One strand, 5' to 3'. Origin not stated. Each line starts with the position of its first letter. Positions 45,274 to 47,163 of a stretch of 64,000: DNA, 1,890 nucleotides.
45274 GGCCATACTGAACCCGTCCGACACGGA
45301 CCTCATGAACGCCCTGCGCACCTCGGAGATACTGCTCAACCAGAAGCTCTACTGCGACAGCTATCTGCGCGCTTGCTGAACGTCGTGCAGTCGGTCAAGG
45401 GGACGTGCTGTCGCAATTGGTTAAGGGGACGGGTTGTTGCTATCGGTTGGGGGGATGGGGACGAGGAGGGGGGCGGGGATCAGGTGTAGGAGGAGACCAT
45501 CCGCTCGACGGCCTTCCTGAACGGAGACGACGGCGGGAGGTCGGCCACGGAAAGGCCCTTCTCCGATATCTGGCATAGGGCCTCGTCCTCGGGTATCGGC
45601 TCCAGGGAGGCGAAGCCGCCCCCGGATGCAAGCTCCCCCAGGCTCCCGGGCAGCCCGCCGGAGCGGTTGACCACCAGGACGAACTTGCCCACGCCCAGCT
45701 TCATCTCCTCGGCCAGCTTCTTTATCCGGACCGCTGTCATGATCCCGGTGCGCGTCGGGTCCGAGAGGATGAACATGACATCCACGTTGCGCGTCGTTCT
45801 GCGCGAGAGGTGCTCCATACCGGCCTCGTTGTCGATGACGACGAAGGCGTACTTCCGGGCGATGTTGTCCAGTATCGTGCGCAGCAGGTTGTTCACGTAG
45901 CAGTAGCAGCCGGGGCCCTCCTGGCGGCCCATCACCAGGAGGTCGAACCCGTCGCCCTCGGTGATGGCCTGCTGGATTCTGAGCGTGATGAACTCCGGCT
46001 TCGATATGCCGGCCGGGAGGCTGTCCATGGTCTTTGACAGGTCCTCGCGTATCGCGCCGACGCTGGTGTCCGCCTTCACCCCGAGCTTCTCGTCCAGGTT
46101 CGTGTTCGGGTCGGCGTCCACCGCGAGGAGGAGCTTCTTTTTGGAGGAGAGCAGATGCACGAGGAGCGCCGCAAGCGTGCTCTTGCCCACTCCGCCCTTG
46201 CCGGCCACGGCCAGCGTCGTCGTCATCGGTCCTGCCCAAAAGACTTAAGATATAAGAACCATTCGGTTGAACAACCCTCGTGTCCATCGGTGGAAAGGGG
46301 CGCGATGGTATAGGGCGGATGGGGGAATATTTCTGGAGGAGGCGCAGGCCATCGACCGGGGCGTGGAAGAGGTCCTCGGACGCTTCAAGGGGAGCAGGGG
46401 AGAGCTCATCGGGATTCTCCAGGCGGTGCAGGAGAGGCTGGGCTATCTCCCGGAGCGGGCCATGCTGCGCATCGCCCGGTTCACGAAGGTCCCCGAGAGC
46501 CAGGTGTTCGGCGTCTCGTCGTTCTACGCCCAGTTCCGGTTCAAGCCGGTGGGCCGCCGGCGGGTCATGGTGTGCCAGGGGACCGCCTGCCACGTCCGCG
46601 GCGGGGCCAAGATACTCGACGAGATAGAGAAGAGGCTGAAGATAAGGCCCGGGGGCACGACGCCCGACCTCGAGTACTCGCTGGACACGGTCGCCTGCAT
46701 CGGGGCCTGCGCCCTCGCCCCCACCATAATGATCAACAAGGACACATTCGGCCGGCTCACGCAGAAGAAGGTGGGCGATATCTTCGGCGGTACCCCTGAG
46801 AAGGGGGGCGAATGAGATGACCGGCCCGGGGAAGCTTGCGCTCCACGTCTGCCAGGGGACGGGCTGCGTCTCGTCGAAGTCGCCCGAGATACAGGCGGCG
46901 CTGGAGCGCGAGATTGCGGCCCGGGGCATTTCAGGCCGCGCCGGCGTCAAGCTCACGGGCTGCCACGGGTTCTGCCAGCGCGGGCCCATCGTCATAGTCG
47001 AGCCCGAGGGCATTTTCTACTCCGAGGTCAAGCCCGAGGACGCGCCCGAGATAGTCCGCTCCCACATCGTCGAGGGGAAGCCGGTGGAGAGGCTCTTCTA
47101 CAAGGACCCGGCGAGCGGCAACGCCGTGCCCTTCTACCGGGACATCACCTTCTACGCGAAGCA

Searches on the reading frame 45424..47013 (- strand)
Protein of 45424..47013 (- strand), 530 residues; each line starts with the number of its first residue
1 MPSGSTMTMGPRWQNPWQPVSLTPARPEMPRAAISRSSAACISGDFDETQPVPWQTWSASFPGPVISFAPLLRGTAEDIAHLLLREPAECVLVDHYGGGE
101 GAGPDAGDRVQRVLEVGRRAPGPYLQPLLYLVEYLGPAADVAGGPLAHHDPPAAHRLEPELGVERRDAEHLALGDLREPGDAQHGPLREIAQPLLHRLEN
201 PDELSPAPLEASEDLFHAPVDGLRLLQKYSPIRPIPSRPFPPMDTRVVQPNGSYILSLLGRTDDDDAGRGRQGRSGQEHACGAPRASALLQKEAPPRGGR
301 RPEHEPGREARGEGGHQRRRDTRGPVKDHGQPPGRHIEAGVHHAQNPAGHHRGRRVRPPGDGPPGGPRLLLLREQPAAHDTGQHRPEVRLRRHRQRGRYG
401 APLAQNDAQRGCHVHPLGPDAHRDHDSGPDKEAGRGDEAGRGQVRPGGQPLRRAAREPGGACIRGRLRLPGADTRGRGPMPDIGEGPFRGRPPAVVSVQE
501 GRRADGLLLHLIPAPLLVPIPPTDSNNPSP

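Call 85: search_protein_families(library=pfam, proteins=[window:45424-47013:-], max_evalue=0.001)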
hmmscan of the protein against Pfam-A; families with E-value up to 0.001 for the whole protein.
window:45424-47013:- (530 aa): 0 families

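Call 99: search_protein_families(library=ncbifam, proteins=[window:45424-47013:-], max_evalue=1)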
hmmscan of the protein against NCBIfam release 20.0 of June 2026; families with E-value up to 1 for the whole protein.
window:45424-47013:- (530 aa): 1 family
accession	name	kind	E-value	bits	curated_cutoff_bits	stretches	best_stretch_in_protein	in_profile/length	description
TIGR03917.1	Frankia_40_dom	paralog_domain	0.0012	18.9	40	1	75-97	10-32/40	Frankia-40 domain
